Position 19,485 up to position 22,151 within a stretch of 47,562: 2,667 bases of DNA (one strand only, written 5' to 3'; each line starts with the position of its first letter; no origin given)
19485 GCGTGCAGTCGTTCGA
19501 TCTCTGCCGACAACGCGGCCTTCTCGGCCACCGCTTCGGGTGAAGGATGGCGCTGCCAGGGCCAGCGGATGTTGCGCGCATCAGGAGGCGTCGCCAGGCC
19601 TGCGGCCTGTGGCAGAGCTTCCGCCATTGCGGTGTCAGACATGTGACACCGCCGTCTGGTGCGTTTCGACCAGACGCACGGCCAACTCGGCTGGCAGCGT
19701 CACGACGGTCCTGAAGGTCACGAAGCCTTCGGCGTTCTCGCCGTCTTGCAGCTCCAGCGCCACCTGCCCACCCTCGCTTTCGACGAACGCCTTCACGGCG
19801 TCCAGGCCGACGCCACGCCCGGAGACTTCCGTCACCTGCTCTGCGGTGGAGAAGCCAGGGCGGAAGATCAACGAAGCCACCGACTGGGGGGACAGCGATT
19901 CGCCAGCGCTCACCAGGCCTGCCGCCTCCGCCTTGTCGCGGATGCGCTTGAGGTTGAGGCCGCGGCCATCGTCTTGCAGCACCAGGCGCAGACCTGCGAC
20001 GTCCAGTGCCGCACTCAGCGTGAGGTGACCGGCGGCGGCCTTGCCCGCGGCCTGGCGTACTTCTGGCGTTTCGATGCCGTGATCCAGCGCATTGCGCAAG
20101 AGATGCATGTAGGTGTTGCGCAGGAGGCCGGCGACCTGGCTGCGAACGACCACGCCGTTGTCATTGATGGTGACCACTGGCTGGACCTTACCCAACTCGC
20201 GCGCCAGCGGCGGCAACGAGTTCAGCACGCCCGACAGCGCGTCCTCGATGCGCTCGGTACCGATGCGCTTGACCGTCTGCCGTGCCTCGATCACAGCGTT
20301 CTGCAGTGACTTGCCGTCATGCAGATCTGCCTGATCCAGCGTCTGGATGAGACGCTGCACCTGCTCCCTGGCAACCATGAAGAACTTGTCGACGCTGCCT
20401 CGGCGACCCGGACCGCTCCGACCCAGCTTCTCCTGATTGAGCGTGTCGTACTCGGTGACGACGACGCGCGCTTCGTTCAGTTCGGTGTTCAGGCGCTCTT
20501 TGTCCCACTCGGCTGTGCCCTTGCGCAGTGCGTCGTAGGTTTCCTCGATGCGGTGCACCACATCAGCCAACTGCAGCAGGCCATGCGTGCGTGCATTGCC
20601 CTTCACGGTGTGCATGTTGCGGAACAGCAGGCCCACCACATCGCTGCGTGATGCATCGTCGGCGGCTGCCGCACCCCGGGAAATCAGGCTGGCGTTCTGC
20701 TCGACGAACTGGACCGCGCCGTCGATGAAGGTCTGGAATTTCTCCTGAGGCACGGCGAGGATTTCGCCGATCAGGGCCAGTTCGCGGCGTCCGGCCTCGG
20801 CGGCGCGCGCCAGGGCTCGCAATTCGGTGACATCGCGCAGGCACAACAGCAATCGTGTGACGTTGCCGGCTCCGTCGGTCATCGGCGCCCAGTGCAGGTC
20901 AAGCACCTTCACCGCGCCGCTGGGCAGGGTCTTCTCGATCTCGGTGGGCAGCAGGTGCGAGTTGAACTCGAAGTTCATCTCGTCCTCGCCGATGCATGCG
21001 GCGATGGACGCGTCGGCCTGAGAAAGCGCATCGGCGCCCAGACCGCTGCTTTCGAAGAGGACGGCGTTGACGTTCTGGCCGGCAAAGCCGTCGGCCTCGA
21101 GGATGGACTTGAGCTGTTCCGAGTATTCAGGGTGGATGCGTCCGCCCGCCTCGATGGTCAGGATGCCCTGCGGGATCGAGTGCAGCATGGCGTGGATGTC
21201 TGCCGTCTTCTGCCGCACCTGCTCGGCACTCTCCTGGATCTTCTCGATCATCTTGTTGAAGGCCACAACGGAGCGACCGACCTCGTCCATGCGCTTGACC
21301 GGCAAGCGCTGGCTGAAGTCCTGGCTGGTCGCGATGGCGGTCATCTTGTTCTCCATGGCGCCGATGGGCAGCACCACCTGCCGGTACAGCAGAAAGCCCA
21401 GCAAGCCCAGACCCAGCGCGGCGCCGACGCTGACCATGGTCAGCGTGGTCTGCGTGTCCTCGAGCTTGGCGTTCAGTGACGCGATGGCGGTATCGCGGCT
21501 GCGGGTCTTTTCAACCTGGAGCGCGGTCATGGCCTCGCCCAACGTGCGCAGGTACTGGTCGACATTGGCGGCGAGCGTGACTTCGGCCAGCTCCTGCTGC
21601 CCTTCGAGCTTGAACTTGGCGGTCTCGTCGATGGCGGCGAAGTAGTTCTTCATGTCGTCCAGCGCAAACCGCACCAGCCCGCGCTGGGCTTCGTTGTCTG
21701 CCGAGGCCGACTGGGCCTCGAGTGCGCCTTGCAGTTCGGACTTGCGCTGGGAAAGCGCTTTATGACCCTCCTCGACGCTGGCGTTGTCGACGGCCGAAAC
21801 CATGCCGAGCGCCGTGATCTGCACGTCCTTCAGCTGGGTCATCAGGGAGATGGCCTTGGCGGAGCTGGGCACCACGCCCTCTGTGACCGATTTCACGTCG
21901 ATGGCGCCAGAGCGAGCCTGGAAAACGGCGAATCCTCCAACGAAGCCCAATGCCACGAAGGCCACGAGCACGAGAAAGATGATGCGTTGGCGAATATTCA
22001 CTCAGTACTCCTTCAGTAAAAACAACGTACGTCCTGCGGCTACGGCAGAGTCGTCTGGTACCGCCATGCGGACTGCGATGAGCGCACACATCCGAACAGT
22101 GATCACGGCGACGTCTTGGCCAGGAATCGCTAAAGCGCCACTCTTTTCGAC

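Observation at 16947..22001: CheW-less chemotaxis-like phosphorelay operon with a receptor-kinase fusion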

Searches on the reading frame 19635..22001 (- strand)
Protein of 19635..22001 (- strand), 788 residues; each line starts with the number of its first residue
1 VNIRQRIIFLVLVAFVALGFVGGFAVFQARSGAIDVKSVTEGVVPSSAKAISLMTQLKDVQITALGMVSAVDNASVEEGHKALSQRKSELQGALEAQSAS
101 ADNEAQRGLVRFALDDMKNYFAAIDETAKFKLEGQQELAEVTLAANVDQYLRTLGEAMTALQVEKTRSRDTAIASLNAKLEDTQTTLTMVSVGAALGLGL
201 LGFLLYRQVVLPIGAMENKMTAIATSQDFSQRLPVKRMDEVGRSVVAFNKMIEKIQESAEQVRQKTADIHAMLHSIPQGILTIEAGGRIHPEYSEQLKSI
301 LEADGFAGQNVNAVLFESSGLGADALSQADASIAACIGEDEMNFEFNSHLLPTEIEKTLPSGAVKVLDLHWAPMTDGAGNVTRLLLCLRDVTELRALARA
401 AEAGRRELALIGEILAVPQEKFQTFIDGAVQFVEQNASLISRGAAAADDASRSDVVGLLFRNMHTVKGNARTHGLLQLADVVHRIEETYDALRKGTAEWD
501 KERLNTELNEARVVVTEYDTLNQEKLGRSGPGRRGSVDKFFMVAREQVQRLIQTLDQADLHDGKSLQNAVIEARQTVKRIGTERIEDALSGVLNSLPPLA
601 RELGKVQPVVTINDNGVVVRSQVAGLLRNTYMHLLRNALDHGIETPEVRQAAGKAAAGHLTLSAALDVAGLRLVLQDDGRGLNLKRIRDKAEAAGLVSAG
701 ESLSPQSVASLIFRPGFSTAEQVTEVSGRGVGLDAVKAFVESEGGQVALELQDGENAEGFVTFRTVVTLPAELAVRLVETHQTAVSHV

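Call 3: search_protein_families(library=pfam, proteins=[window:19635-22001:-], max_evalue=1)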
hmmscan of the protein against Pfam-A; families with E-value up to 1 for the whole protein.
window:19635-22001:- (788 aa): 12 families
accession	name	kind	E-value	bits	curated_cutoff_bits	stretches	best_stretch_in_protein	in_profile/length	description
PF02518.31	HATPase_c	-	3.9e-10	40.6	26.4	1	632-761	7-103/111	Histidine kinase-, DNA gyrase B-, and HSP90-like ATPase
PF01627.28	Hpt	-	5.1e-08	33.5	24.6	1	432-508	6-78/84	Hpt domain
PF00672.30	HAMP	-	4.9e-07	30.4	25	1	204-257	1-53/53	HAMP domain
PF12729.13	4HB_MCP_1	-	3e-05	24.1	27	1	1-161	2-162/181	Four helix bundle sensory module for signal transduction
PF08448.16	PAS_4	-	0.026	15.2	23.1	1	356-395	70-109/110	PAS fold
PF16892.10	CHS5_N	-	0.047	14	39.8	1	329-356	9-36/48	Chitin biosynthesis protein CHS5 N-terminus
PF00989.32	PAS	-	0.11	12.9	22.6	0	357-391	81-113/113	PAS fold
PF17510.7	GP44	-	0.12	13.1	27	1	47-111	27-88/108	Gene product 44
PF14155.11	DUF4307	-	0.22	11.9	27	1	5-82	3-80/111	Domain of unknown function (DUF4307)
PF12698.13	ABC2_membrane_3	-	0.24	10.9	31.6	1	7-197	3-165/347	ABC-2 family transporter protein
PF07889.17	DUF1664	-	0.3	11.6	34.6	1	231-284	61-114/124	Protein of unknown function (DUF1664)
PF01442.23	Apolipoprotein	-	0.78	9.8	90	0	497-558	35-96/190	Apolipoprotein A1/A4/E domain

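Call 4: search_protein_families(library=ncbifam, proteins=[window:19635-22001:-], max_evalue=1)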
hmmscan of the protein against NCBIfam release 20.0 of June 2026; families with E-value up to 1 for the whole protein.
window:19635-22001:- (788 aa): 20 families
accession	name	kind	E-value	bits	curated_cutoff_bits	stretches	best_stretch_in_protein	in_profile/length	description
NF041336.1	CheA_Halo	equivalog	2.7e-43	148.6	950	2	548-764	327-534/666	chemotaxis protein CheA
NF007835.0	PRK10547.1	equivalog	4e-40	138.1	793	2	630-757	389-515/670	chemotaxis protein CheA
NF058645.1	MCPCtpMPsAe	equivalog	6.2e-12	45.1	900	1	137-278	159-299/558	methyl-accepting chemotaxis protein CtpM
NF046044.1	PnpS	equivalog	1.5e-10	40.7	400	1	214-399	3-168/390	two-component system histidine kinase PnpS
NF033092.0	HK_WalK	equivalog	1.5e-10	40.3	725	1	175-366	167-358/594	cell wall metabolism sensor histidine kinase WalK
NF053592.1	HK_near_YfiR_like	equivalog_domain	2.9e-09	36.8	194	1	176-256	142-222/223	sensor histidine kinase, YfiR-like protein-associated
TIGR01386.1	cztS_silS_copS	subfamily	6e-09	35.4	292.55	1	107-269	78-248/457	heavy metal sensor histidine kinase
NF011874.0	PRK15347.1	equivalog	3e-06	25.6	852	1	197-267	309-378/921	two component system sensor kinase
NF038263.1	prot_phos_SiaA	equivalog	3.3e-06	25.9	700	1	102-268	243-392/658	biofilm regulation protein phosphatase SiaA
NF007423.1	PRK09966.1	equivalog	2.9e-05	23.2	325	1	187-268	153-234/390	diguanylate cyclase DgcN/YfiN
NF012163.2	BaeS_SmeS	equivalog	3.2e-05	23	500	1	173-273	153-251/457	sensor histidine kinase efflux regulator BaeS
NF007837.0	PRK10549.1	equivalog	0.00019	20.3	603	1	120-273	105-251/466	envelope stress sensor histidine kinase BaeS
NF041210.1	his_kin_PieS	equivalog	0.00097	18.2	850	1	200-264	182-245/474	two component system sensor histidine kinase PieS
NF007345.0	PRK09835.1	subfamily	0.0014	17.2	423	1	182-270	182-270/482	Cu(+)/Ag(+) sensor histidine kinase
NF045911.1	TCSHisKinNblS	equivalog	0.0084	14.5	1000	1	208-281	204-280/621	two-component system sensor histidine kinase NblS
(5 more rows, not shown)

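Call 5: find_homologous_proteins(query=window:19635-22001:-, max_evalue=1e-10)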
Query window:19635-22001:- (788 aa): 1572 proteins with E <= 1e-10 among 8000 candidates; the best 120 are listed.
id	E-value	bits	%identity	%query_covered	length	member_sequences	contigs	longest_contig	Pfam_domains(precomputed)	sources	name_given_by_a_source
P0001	0.0e+0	1664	99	100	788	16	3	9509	PF00672.31,PF02518.32,PF01627.29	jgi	jgi:two-component system chemotaxis sensor kinase CheA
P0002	0.0e+0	1335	79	100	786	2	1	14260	PF00672.31,PF12729.14,PF02518.32,PF01627.29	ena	-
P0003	1.9e-288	977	60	96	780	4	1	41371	PF00672.31,PF12729.14,PF02518.32,PF01627.29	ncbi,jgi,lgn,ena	jgi:chemotaxis protein histidine kinase CheA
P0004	2.8e-288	976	60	98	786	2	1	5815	PF00672.31,PF12729.14,PF02518.32,PF01627.29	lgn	-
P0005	4.8e-288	976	58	100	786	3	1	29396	PF00672.31,PF12729.14,PF02518.32,PF01627.29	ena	-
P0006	9.4e-288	975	59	98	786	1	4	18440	PF00672.31,PF12729.14,PF02518.32,PF01627.29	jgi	jgi:two-component system chemotaxis sensor kinase CheA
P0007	1.4e-287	974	59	98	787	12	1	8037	PF00672.31,PF12729.14,PF02518.32,PF01627.29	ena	-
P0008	2.0e-287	974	59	98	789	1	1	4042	PF00672.31,PF12729.14,PF02518.32,PF01627.29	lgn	-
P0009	7.7e-287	972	60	98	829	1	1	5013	PF00672.31,PF12729.14,PF02518.32,PF01627.29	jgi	-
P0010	2.6e-286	970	60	99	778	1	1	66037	PF00672.31,PF02518.32,PF01627.29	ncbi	-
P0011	3.7e-286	969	59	98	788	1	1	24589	PF00672.31,PF12729.14,PF02518.32,PF01627.29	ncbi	-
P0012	1.8e-285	967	58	100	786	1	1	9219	PF00672.31,PF12729.14,PF02518.32,PF01627.29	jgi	jgi:two-component system chemotaxis sensor kinase CheA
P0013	2.9e-284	963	58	98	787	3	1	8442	PF00672.31,PF12729.14,PF02518.32,PF01627.29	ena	-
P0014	9.1e-283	958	59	98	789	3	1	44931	PF00672.31,PF12729.14,PF02518.32,PF01627.29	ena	-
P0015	1.5e-282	957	58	98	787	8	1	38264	PF00672.31,PF12729.14,PF02518.32,PF01627.29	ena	-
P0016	9.0e-282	955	58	99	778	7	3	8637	PF00672.31,PF12729.14,PF02518.32,PF01627.29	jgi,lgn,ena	-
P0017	6.5e-281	952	59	98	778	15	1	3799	PF00672.31,PF12729.14,PF02518.32,PF01627.29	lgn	-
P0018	1.4e-280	951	58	99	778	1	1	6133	PF00672.31,PF12729.14,PF02518.32,PF01627.29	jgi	jgi:two-component system chemotaxis sensor kinase CheA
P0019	1.5e-279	947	58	98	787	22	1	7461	PF00672.31,PF12729.14,PF02518.32,PF01627.29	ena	-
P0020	3.0e-279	947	58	98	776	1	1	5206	PF00672.31,PF12729.14,PF02518.32,PF01627.29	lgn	-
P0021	3.0e-279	947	58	98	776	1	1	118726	PF00672.31,PF12729.14,PF02518.32,PF01627.29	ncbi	-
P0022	6.0e-279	946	58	98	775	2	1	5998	PF00672.31,PF12729.14,PF02518.32,PF01627.29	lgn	-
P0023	2.4e-278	944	58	98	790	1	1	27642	PF00672.31,PF12729.14,PF02518.32,PF01627.29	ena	-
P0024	3.6e-278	943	58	98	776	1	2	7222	PF00672.31,PF12729.14,PF02518.32,PF01627.29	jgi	jgi:two-component system chemotaxis sensor kinase CheA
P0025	1.7e-277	941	58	98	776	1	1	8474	PF00672.31,PF12729.14,PF02518.32,PF01627.29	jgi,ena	-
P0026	2.1e-277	940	59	100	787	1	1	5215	PF00672.31,PF12729.14,PF02518.32,PF01627.29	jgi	jgi:two-component system chemotaxis sensor kinase CheA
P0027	2.6e-277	940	58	98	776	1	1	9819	PF00672.31,PF12729.14,PF02518.32,PF01627.29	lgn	-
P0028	9.0e-277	938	58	99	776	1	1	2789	PF00672.31,PF12729.14,PF02518.32,PF01627.29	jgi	jgi:two-component system chemotaxis sensor kinase CheA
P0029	1.4e-276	938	58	98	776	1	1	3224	PF00672.31,PF12729.14,PF02518.32,PF01627.29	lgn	-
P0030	1.8e-276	937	58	98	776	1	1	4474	PF00672.31,PF12729.14,PF02518.32,PF01627.29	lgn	-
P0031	2.3e-276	937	58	98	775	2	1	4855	PF00672.31,PF12729.14,PF02518.32,PF01627.29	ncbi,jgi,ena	jgi:HAMP domain-containing protein/HPt (histidine-containing phosphotransfer) domain-containing prot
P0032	2.5e-276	937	58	98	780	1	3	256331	PF00672.31,PF12729.14,PF02518.32,PF01627.29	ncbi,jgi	-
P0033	4.5e-276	936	58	98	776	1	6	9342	PF00672.31,PF12729.14,PF02518.32,PF01627.29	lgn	-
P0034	1.2e-275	935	58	98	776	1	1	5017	PF00672.31,PF12729.14,PF02518.32,PF01627.29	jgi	jgi:two-component system chemotaxis sensor kinase CheA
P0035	1.5e-275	934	58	98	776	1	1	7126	PF00672.31,PF12729.14,PF02518.32,PF01627.29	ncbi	-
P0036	1.7e-275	934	58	98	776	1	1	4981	PF00672.31,PF12729.14,PF02518.32,PF01627.29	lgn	-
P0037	2.7e-275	933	58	98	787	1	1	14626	PF00672.31,PF12729.14,PF02518.32,PF01627.29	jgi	jgi:two-component system, chemotaxis family, sensor kinase CheA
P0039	6.3e-275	932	58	99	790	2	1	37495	PF00672.31,PF12729.14,PF02518.32,PF01627.29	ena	-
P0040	1.2e-273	928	57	98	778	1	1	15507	PF00672.31,PF12729.14,PF02518.32,PF01627.29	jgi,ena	-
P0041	2.4e-273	927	60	99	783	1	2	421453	PF00672.31,PF02518.32,PF01627.29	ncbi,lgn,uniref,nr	ncbi:ATP-binding protein [Azohydromonas australica]|uniref:ATP-binding protein n=1 Tax=Azohydromonas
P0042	3.1e-273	927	56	98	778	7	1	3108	PF00672.31,PF12729.14,PF02518.32,PF01627.29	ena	-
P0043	5.0e-273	926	57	98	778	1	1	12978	PF00672.31,PF12729.14,PF02518.32,PF01627.29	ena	-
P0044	5.3e-273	926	57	98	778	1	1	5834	PF00672.31,PF12729.14,PF02518.32,PF01627.29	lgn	-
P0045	2.5e-272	924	57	98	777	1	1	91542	PF00672.31,PF12729.14,PF02518.32,PF01627.29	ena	-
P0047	1.9e-271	921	59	98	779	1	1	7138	PF00672.31,PF12729.14,PF02518.32,PF01627.29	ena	-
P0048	1.9e-271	921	56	100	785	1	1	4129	PF00672.31,PF12729.14,PF02518.32,PF01627.29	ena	-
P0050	4.3e-270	916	56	98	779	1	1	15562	PF00672.31,PF12729.14,PF02518.32,PF01627.29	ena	-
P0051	2.5e-269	914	57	99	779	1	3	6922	PF00672.31,PF12729.14,PF02518.32,PF01627.29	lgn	-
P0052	3.1e-269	913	56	98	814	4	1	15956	PF00672.31,PF12729.14,PF02518.32,PF01627.29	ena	-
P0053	5.6e-269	913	56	98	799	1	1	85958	PF00672.31,PF12729.14,PF02518.32,PF01627.29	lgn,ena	-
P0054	8.0e-269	912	56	99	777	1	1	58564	PF00672.31,PF12729.14,PF02518.32,PF01627.29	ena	-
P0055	1.1e-268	912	56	98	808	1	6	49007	PF00672.31,PF12729.14,PF02518.32,PF01627.29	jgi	jgi:two-component system chemotaxis sensor kinase CheA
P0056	1.0e-267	908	56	98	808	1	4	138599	PF00672.31,PF12729.14,PF02518.32,PF01627.29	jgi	jgi:two-component system chemotaxis sensor kinase CheA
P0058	1.2e-263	895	55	98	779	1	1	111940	PF00672.31,PF12729.14,PF02518.32,PF01627.29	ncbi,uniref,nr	ncbi:Hpt domain-containing protein [Curvibacter sp. CHRR-16]|uniref:ATP-binding protein n=1 Tax=Curv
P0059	1.3e-263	895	56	98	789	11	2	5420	PF00672.31,PF12729.14,PF02518.32,PF01627.29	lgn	-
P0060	1.3e-263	895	56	98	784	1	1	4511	PF00672.31,PF12729.14,PF02518.32,PF01627.29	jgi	jgi:HPt (histidine-containing phosphotransfer) domain-containing protein/HAMP domain-containing prot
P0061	1.0e-262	892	55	98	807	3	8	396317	PF00672.31,PF12729.14,PF02518.32,PF01627.29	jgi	jgi:two-component system, chemotaxis family, sensor kinase CheA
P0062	3.1e-261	887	55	98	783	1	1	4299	PF00672.31,PF12729.14,PF02518.32,PF01627.29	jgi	-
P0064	1.5e-260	885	55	98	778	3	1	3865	PF00672.31,PF12729.14,PF02518.32,PF01627.29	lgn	-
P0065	2.4e-259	881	56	98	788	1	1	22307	PF00672.31,PF12729.14,PF02518.32,PF01627.29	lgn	-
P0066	4.0e-259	880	53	98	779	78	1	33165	PF00672.31,PF12729.14,PF02518.32,PF01627.29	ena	-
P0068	6.9e-259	879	55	98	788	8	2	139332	PF00672.31,PF12729.14,PF02518.32,PF01627.29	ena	-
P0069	1.0e-258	879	55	98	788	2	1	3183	PF00672.31,PF12729.14,PF02518.32,PF01627.29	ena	-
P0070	1.9e-258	878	55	98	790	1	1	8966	PF00672.31,PF12729.14,PF02518.32,PF01627.29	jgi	jgi:methyl-accepting chemotaxis protein/HPt (histidine-containing phosphotransfer) domain-containing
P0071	2.1e-258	878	55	98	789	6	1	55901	PF00672.31,PF12729.14,PF02518.32,PF01627.29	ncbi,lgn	-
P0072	2.6e-258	877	55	98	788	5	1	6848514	PF00672.31,PF12729.14,PF02518.32,PF01627.29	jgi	jgi:two-component system chemotaxis sensor kinase CheA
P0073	1.0e-257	875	53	99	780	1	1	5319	PF00672.31,PF12729.14,PF02518.32,PF01627.29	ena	-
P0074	1.8e-257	875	55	98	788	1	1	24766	PF00672.31,PF12729.14,PF02518.32,PF01627.29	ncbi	-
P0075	1.9e-257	874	55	98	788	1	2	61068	PF00672.31,PF12729.14,PF02518.32,PF01627.29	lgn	-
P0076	2.3e-257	874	55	98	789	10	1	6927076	PF00672.31,PF12729.14,PF02518.32,PF01627.29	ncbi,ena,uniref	ncbi:ATP-binding protein [Acidovorax sp.]|uniref:ATP-binding protein n=1 Tax=Acidovorax sp. TaxID=18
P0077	1.4e-256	872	55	98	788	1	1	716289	PF00672.31,PF12729.14,PF02518.32,PF01627.29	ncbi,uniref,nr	ncbi:ATP-binding protein [Acidovorax sp.]|uniref:ATP-binding protein n=1 Tax=Acidovorax sp. TaxID=18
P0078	1.6e-255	868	56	98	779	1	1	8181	PF00672.31,PF12729.14,PF02518.32,PF01627.29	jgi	jgi:two-component system, chemotaxis family, sensor kinase CheA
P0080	5.9e-255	866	55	98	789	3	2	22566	PF00672.31,PF12729.14,PF02518.32,PF01627.29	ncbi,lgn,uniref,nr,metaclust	ncbi:chemotaxis protein histidine kinase-like protein [Acidovorax sp. CF316]|uniref:ATP-binding prot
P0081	1.3e-254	865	54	98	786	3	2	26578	PF00672.31,PF12729.14,PF02518.32,PF01627.29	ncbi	-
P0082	5.5e-254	863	54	98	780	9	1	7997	PF00672.31,PF12729.14,PF02518.32,PF01627.29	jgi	jgi:two-component system, chemotaxis family, sensor kinase CheA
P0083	1.0e-253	862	55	98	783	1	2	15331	PF00672.31,PF12729.14,PF02518.32,PF01627.29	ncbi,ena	-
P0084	2.3e-253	861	53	98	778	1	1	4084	PF12729.14,PF02518.32,PF01627.29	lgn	-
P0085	2.8e-253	861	53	99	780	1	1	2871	PF00672.31,PF12729.14,PF02518.32,PF01627.29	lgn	-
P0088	7.5e-253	859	54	98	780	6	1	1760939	PF00672.31,PF12729.14,PF02518.32,PF01627.29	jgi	jgi:two-component system, chemotaxis family, sensor kinase CheA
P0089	8.8e-253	859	53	98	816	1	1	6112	PF00672.31,PF12729.14,PF02518.32,PF01627.29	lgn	-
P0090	1.0e-252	859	55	98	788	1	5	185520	PF00672.31,PF12729.14,PF02518.32,PF01627.29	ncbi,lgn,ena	-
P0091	1.2e-252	859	55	98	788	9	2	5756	PF00672.31,PF12729.14,PF02518.32,PF01627.29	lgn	-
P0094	2.4e-252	858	54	98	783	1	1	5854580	PF00672.31,PF12729.14,PF02518.32,PF01627.29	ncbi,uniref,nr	ncbi:HAMP domain-containing protein [Xylophilus rhododendri]|uniref:Chemotaxis protein CheA n=1 Tax=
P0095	2.7e-252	857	53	98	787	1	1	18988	PF00672.31,PF12729.14,PF02518.32,PF01627.29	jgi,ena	-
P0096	7.5e-252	856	53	98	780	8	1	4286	PF00672.31,PF12729.14,PF02518.32,PF01627.29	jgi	jgi:two-component system, chemotaxis family, sensor kinase CheA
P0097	9.7e-252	856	55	98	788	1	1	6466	PF00672.31,PF12729.14,PF02518.32,PF01627.29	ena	-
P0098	1.1e-251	855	53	98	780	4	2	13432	PF00672.31,PF12729.14,PF02518.32,PF01627.29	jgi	jgi:two-component system, chemotaxis family, sensor kinase CheA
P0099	1.5e-251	855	54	98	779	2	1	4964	PF00672.31,PF12729.14,PF02518.32,PF01627.29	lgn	-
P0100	1.7e-251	855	53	98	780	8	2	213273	PF00672.31,PF12729.14,PF02518.32,PF01627.29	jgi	jgi:two-component system, chemotaxis family, sensor kinase CheA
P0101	2.9e-251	854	56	98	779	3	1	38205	PF00672.31,PF12729.14,PF02518.32,PF01627.29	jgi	jgi:two-component system, chemotaxis family, sensor kinase CheA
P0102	2.9e-251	854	53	98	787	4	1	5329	PF00672.31,PF12729.14,PF02518.32,PF01627.29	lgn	-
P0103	3.6e-251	854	55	98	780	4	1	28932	PF00672.31,PF12729.14,PF02518.32,PF01627.29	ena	-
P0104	4.6e-251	853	53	99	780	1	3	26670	PF00672.31,PF12729.14,PF02518.32,PF01627.29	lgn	-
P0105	9.6e-251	852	53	98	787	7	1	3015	PF00672.31,PF12729.14,PF02518.32,PF01627.29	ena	-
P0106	1.0e-250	852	55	98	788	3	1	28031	PF00672.31,PF12729.14,PF02518.32,PF01627.29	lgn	-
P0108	1.9e-250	851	53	98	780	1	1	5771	PF00672.31,PF12729.14,PF02518.32,PF01627.29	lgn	-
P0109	3.7e-250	850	53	98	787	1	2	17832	PF00672.31,PF12729.14,PF02518.32,PF01627.29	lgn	-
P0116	5.0e-249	847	53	98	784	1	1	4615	PF00672.31,PF12729.14,PF02518.32,PF01627.29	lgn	-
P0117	5.5e-249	846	53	98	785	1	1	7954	PF00672.31,PF12729.14,PF02518.32,PF01627.29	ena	-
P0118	6.7e-249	846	52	98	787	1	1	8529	PF00672.31,PF12729.14,PF02518.32,PF01627.29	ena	-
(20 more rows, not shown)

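Call 9: find_related_loci(query=A1, collection=genome_contigs, flank=8000)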
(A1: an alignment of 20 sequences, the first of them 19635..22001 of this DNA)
Query A1 (788 aa) in genome_contigs; peptide patterns used: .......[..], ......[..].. (x = any residue, [..] = any of these).
599 stretches matched a pattern (row limit reached: there are more); 568 encode a relative of the query (tblastn E <= 1e-3); the best 80 are kept; 80 distinct loci.
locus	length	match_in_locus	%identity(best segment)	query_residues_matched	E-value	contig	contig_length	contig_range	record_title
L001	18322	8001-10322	59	1-776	0e+0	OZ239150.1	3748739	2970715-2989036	Comamonadaceae bacterium isolate MsE-M22 genome assembly, chromosome: MsE-M22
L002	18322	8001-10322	58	1-776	0e+0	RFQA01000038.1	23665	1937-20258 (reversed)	MAG: Betaproteobacteria bacterium isolate WB4_5_117 contig_100_37, whole genome shotgun sequence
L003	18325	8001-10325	53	1-775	0e+0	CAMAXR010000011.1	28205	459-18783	MAG: Hylemonella gracilis isolate ME-21oct19-118 genome assembly, contig: ME-21oct19-C2217, whole genome shotgun sequenc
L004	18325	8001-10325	56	1-775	0e+0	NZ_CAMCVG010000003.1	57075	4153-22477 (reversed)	MAG: Rhodoferax sp. OV413 isolate ME-21oct19-171 ME-21oct19-C666, whole genome shotgun sequence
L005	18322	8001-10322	55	1-775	0e+0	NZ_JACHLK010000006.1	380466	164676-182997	Acidovorax soli strain S00198 Ga0436330_06, whole genome shotgun sequence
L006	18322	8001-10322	53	1-776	0e+0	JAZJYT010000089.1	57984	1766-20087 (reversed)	MAG: Pseudomonadota bacterium isolate ADI_H1L3_4_122_18_3-bin015 ADIH1L34_B015_0_000000000089, whole genome shotgun sequ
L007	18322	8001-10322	54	1-775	0e+0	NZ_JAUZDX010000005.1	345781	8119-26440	Acidovorax sp. A1169 1169_5, whole genome shotgun sequence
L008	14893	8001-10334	52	1-777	0e+0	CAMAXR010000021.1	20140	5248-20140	MAG: Hylemonella gracilis isolate ME-21oct19-118 genome assembly, contig: ME-21oct19-C3816, whole genome shotgun sequenc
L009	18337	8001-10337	53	1-778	0e+0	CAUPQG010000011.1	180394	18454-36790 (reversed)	MAG: uncultured Rhodoferax sp. isolate m13-metabat.4 genome assembly, contig: m13-c37, whole genome shotgun sequence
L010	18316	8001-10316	53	1-775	0e+0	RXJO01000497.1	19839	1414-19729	MAG: Curvibacter sp. isolate AWTP1-17 sample_65_scaffold_561, whole genome shotgun sequence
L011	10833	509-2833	53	1-775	0e+0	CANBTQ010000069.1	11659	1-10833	MAG: Comamonadaceae bacterium isolate JR-MC-C-240519-54 genome assembly, contig: JR-MC-C-240519-C5629, whole genome shot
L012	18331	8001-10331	53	1-776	0e+0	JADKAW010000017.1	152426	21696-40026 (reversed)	MAG: Candidatus Rhodoferax mariagerensis isolate Mari_18-Q3-R65-66_BATAC.397 tig00008098-10-1529180, whole genome shotgu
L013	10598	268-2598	52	1-775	0e+0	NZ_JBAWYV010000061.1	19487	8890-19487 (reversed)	MAG: Rhodoferax sp. isolate ELA098 MAG098_61, whole genome shotgun sequence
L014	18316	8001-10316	53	1-775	0e+0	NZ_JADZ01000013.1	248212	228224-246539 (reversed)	Curvibacter gracilis ATCC BAA-807 L880DRAFT_scaffold00009.9_C, whole genome shotgun sequence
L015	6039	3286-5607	50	1-777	0e+0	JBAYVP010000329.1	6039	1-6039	MAG: Sulfuricellaceae bacterium isolate SO_2016_LW3_62 scaffold21292_LW162_2016, whole genome shotgun sequence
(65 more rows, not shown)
